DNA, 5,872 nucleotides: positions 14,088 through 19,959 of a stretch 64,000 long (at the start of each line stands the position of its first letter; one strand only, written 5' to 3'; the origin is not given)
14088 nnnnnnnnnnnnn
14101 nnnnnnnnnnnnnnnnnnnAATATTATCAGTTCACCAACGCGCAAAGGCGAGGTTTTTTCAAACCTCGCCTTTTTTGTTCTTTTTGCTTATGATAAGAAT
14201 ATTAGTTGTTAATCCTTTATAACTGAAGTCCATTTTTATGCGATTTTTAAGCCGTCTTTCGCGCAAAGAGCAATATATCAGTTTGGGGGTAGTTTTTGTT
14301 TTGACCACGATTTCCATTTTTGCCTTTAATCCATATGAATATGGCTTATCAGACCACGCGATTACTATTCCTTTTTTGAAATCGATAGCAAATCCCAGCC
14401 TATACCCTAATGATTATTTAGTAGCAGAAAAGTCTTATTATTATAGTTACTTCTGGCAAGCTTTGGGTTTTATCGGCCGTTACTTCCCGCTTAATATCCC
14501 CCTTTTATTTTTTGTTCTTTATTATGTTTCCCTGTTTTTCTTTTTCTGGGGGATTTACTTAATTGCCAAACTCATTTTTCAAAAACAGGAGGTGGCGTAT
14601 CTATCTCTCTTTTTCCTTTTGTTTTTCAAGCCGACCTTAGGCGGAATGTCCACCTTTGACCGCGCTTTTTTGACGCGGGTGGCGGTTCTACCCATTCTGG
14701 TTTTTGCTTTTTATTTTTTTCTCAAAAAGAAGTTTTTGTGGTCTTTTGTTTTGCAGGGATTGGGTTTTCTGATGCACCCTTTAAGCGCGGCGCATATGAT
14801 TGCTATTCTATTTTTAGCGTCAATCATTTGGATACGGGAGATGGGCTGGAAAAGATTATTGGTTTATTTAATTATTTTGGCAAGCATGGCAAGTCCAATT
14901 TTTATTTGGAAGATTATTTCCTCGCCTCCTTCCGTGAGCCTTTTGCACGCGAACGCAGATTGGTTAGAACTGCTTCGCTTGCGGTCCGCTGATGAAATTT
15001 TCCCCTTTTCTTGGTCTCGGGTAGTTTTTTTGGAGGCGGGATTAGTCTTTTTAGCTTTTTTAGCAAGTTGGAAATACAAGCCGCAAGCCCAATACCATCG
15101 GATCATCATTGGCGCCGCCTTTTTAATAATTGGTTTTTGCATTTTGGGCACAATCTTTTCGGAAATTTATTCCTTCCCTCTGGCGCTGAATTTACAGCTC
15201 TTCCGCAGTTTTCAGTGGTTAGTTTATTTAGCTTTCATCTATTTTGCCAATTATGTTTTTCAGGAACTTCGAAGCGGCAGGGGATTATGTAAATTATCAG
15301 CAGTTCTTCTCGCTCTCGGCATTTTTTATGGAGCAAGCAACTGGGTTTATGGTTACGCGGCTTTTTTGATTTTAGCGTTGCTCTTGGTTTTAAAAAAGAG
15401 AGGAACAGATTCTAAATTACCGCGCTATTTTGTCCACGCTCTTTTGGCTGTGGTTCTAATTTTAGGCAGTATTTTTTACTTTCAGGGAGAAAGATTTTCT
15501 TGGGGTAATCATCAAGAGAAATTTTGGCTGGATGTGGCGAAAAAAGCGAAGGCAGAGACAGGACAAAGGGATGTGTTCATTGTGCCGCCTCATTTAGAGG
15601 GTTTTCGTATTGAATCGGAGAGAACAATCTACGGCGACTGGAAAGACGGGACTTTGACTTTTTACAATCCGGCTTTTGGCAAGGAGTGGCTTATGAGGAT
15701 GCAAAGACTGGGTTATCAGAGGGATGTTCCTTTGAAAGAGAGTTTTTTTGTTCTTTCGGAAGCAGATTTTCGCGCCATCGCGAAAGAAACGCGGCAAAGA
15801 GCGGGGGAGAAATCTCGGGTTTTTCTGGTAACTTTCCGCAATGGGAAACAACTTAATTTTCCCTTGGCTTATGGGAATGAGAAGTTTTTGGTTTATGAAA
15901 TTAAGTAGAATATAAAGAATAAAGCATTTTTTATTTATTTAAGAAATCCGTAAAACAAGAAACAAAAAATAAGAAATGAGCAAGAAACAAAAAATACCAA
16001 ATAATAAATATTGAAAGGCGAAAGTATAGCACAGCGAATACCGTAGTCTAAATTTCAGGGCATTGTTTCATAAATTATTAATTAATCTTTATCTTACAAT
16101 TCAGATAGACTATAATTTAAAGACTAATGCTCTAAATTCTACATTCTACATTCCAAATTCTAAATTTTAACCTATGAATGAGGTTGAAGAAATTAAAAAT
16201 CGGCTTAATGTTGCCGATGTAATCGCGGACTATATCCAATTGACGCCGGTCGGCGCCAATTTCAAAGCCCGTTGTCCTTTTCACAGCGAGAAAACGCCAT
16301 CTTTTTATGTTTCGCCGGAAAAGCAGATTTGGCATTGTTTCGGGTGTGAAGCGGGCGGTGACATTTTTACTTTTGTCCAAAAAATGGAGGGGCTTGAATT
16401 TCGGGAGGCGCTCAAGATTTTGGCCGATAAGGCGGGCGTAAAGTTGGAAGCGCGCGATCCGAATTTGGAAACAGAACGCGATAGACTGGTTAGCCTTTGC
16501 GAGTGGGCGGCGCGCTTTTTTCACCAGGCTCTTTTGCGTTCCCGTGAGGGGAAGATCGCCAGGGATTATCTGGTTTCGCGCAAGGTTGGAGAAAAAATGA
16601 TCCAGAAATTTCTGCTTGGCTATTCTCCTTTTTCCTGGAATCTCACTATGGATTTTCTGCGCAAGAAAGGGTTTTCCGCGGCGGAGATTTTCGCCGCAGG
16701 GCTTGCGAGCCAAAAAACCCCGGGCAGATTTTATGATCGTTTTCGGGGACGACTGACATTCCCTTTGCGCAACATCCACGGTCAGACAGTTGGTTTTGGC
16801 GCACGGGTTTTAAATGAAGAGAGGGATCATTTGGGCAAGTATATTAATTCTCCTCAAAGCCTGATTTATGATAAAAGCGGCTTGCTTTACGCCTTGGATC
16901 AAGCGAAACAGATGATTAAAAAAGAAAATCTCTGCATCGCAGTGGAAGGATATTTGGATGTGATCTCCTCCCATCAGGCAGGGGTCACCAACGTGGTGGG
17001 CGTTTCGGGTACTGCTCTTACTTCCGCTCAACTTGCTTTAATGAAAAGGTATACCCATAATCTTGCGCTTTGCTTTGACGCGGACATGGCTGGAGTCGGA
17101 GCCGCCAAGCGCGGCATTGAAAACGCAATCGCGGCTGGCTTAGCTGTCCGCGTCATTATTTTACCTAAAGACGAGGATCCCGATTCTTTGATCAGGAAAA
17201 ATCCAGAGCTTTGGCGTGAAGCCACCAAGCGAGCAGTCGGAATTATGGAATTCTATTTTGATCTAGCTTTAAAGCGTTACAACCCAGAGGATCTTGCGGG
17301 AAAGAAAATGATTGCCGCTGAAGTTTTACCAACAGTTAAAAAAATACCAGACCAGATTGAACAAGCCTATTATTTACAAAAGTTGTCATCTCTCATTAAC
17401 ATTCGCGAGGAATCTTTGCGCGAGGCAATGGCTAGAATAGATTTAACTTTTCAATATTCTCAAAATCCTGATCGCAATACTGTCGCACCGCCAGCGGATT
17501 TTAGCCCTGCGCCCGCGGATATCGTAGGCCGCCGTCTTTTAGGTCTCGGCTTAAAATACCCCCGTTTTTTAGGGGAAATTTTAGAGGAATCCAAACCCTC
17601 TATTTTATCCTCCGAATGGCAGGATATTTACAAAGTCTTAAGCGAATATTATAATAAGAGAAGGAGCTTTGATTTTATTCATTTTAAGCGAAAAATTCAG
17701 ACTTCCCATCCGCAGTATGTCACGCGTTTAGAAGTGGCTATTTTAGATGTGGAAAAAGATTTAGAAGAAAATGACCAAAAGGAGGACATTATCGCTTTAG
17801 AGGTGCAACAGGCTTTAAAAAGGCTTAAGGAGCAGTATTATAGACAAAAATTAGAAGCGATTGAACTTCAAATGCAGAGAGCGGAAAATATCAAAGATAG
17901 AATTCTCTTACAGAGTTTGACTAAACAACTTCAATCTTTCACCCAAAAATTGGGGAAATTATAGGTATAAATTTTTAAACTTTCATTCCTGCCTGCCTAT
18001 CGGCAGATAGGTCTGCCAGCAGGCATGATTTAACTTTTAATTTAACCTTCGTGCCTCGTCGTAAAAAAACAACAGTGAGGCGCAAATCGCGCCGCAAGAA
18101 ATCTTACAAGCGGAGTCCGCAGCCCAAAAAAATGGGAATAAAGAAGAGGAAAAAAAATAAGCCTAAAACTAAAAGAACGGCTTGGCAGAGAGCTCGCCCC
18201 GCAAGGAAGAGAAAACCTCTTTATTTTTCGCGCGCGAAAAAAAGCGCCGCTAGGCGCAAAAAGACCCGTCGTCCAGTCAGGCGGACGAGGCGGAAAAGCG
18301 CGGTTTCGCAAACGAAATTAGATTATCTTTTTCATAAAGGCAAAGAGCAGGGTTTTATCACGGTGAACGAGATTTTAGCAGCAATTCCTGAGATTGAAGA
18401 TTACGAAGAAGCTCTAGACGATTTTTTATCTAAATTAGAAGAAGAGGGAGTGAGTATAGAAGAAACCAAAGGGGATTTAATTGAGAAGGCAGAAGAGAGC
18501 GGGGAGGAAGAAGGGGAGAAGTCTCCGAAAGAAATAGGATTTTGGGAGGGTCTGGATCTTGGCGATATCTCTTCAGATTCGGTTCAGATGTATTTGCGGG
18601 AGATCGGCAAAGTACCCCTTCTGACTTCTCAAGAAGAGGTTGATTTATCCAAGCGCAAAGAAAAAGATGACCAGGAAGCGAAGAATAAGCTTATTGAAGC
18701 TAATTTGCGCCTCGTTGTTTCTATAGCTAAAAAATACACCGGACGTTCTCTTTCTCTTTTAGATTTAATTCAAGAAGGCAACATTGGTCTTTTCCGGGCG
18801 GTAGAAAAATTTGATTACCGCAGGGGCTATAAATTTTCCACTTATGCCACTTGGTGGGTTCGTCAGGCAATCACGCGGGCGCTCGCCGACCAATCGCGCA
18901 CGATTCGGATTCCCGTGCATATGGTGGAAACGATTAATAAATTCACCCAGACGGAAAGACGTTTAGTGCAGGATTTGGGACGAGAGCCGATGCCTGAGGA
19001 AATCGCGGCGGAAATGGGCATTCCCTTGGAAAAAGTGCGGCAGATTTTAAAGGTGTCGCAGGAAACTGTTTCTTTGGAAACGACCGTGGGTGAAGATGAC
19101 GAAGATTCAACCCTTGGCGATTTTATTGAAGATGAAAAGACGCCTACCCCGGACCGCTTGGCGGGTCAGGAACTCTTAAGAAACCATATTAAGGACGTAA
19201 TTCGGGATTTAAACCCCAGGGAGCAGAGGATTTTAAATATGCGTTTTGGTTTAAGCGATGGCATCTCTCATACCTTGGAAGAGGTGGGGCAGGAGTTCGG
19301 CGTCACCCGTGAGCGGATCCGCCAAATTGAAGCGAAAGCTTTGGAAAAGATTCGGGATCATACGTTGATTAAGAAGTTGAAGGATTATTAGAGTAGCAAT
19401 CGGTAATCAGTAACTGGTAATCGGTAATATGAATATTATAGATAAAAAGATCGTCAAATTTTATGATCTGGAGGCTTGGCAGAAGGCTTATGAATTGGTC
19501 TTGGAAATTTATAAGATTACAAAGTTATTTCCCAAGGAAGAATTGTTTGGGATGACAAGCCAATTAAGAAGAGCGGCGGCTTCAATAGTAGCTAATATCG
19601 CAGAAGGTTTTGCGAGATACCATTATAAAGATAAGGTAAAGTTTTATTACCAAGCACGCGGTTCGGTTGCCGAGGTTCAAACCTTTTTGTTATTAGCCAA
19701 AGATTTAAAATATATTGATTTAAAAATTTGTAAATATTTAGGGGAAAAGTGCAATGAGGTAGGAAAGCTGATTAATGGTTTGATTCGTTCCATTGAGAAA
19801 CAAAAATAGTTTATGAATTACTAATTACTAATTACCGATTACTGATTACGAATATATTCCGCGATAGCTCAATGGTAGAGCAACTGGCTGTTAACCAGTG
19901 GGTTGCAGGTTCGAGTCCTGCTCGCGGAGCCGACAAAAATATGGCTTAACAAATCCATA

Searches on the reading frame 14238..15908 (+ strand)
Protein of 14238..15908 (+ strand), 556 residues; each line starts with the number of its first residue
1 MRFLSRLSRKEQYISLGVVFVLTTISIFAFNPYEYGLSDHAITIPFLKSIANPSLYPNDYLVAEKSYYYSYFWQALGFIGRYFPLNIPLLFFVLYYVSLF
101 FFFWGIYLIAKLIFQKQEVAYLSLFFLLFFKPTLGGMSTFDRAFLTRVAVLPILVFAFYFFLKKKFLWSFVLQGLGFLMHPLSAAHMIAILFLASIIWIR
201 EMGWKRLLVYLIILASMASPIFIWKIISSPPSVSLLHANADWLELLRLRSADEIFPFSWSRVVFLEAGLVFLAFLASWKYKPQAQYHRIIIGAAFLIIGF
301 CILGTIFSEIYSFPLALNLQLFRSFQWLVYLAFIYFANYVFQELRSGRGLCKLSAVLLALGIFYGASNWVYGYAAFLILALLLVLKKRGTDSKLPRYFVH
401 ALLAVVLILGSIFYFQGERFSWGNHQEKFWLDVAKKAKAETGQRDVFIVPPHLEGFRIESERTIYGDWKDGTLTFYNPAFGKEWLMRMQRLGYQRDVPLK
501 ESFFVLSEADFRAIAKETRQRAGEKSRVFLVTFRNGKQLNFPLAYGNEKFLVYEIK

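Call 52: search_protein_families(library=pfam, proteins=[window:14238-15908:+], max_evalue=0.001)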
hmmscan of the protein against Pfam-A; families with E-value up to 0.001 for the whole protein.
window:14238-15908:+ (556 aa): 1 family
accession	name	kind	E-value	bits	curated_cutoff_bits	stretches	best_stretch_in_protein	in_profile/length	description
PF20604.3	DUF6798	-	1.3e-09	38.1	26.9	1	430-490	3-60/61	Domain of unknown function (DUF6798)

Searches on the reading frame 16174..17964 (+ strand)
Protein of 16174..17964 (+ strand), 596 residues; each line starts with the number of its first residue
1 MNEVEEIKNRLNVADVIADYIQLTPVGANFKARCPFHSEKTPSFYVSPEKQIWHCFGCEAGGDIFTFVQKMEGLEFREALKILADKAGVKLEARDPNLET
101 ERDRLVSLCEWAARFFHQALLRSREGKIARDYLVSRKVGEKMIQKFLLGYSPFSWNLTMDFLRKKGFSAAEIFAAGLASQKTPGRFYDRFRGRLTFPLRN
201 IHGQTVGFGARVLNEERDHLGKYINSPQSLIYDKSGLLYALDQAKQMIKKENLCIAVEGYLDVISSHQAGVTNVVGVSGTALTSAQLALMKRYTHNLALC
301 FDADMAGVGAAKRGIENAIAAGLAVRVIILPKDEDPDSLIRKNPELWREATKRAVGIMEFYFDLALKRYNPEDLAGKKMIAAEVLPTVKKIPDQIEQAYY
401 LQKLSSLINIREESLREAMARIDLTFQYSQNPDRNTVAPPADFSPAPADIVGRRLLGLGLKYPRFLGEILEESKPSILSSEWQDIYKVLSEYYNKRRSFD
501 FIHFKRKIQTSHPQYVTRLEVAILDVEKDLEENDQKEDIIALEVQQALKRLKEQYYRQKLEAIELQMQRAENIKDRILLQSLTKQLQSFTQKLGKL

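Call 52: search_protein_families(library=pfam, proteins=[window:16174-17964:+], max_evalue=0.001)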
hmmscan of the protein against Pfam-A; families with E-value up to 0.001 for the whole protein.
window:16174-17964:+ (596 aa): 7 families
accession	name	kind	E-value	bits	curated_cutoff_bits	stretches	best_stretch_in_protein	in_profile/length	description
PF08275.17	DNAG_N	-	1.2e-35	122.8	26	1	116-245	1-128/128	DNA primase catalytic core, N-terminal domain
PF01807.25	Zn_ribbon_DnaG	-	4.2e-34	116.7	24.9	1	3-93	5-95/98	CHC2 zinc finger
PF13155.12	Toprim_2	-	2e-20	73.4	22.1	1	257-339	3-87/88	Toprim-like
PF13662.12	Toprim_4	-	5.5e-14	52.6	25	1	255-328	4-84/85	Toprim domain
PF10410.14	DnaB_bind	-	3.1e-10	40.6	20.6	1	358-413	1-56/56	DnaB-helicase binding domain of primase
PF01751.28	Toprim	-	1.3e-07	32.1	23.1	1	257-316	5-78/96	Toprim domain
PF13362.12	Toprim_3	-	1.4e-07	32.3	27.2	1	255-342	3-91/95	Toprim domain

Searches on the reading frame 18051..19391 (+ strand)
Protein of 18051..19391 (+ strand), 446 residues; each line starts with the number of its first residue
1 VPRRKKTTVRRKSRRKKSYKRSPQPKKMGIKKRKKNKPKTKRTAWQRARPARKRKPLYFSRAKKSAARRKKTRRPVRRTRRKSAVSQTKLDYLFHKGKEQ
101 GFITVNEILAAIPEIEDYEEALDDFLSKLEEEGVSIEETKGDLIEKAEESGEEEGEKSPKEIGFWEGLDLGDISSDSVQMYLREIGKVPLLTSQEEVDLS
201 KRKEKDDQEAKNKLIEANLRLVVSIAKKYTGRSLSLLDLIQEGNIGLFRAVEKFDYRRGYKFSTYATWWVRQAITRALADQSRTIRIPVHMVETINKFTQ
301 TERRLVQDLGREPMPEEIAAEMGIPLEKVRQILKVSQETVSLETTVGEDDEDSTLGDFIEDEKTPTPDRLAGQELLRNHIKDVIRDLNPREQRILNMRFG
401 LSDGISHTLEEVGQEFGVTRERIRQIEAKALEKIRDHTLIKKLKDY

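Call 52: search_protein_families(library=pfam, proteins=[window:18051-19391:+], max_evalue=0.001)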
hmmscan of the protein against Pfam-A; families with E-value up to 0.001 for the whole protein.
window:18051-19391:+ (446 aa): 5 families
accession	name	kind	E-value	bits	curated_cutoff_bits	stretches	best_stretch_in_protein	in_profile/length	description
PF04542.20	Sigma70_r2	-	3.5e-24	84.8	24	1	214-284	1-71/71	Sigma-70 region 2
PF04539.22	Sigma70_r3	-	8.2e-24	84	25.3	1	293-368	1-75/78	Sigma-70 region 3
PF04545.22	Sigma70_r4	-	1.1e-21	76.5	24.1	1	384-435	2-49/50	Sigma-70, region 4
PF00140.25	Sigma70_r1_2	-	9.1e-15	54.8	22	1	176-209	1-34/34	Sigma-70 factor, region 1.2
PF03979.19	Sigma70_r1_1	-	6.5e-10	39.3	22.5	1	87-154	4-74/81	Sigma-70 factor, region 1.1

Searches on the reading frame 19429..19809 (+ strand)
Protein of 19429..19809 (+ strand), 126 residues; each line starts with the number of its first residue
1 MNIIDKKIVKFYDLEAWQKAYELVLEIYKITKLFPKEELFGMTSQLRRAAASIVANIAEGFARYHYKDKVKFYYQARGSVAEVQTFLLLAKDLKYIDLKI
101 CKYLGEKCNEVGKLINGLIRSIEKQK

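Call 52: search_protein_families(library=pfam, proteins=[window:19429-19809:+], max_evalue=0.001)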
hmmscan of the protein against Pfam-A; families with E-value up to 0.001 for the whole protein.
window:19429-19809:+ (126 aa): 2 families
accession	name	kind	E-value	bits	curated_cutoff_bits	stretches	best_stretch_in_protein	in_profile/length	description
PF05635.17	23S_rRNA_IVP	-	1.8e-39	134.7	33.8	1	13-117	2-106/106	23S rRNA-intervening sequence protein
PF22296.2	bAvd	-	2.8e-10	41.1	40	1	18-121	5-106/107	bAvd-like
